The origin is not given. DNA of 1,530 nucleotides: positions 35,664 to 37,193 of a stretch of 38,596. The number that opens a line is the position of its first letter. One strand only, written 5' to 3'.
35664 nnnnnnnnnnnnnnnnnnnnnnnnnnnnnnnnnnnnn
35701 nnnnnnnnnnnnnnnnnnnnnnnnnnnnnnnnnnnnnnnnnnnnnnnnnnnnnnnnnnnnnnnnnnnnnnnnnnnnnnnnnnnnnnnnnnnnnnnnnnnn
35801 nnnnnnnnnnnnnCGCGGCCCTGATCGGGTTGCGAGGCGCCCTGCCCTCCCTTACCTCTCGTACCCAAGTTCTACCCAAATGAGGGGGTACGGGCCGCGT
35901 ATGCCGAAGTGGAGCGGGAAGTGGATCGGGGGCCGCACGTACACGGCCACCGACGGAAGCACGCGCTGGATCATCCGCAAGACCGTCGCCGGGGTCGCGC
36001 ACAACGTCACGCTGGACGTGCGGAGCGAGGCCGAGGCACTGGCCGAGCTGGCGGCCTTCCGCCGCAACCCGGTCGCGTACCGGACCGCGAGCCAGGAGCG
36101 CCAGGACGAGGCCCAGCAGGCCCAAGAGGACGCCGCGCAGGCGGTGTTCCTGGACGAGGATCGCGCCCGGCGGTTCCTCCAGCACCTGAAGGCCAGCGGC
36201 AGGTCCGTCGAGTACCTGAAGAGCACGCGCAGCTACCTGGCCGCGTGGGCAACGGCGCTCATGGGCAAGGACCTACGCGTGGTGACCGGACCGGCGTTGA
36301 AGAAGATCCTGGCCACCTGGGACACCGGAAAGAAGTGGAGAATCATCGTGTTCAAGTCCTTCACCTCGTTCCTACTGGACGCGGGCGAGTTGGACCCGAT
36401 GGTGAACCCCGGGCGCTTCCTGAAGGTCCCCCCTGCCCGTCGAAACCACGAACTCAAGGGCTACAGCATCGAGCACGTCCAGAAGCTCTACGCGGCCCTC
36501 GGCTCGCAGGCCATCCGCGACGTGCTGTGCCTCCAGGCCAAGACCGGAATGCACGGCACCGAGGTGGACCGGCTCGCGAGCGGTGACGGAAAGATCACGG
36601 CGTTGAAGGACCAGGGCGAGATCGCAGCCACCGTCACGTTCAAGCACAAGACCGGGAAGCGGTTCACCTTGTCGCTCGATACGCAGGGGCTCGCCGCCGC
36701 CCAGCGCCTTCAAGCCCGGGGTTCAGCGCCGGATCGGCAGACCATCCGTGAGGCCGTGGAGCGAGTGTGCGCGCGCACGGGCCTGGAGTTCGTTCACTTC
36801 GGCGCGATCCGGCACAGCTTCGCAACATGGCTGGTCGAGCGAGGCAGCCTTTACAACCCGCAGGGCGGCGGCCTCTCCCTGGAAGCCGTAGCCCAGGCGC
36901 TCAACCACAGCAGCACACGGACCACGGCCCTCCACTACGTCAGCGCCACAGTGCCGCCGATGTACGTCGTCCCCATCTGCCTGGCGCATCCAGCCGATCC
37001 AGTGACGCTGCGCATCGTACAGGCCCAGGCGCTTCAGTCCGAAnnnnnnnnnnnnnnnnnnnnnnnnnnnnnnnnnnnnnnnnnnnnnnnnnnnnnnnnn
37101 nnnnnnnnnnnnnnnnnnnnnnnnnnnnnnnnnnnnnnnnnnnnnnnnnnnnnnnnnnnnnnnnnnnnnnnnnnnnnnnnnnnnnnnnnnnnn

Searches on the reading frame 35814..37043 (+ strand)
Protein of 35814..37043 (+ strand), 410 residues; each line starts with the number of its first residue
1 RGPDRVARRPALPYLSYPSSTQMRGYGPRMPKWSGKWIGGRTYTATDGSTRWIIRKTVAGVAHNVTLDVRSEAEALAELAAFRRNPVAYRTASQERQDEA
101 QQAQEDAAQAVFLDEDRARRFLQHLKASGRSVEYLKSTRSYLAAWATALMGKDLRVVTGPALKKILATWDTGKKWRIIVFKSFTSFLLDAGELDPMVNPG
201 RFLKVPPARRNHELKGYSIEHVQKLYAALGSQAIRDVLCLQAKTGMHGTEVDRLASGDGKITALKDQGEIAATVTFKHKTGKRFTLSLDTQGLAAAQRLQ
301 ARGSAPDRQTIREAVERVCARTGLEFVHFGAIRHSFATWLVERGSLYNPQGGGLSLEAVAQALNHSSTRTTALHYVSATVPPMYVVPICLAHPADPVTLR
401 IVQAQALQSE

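Call 40: search_protein_families(library=pfam, proteins=[window:35814-37043:+], max_evalue=0.001)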
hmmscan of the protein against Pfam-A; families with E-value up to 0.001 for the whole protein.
window:35814-37043:+ (410 aa): 1 family
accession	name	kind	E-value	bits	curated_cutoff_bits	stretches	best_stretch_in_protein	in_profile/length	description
PF00589.27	Phage_integrase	-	6.6e-08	33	27.1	1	302-377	101-167/172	Phage integrase family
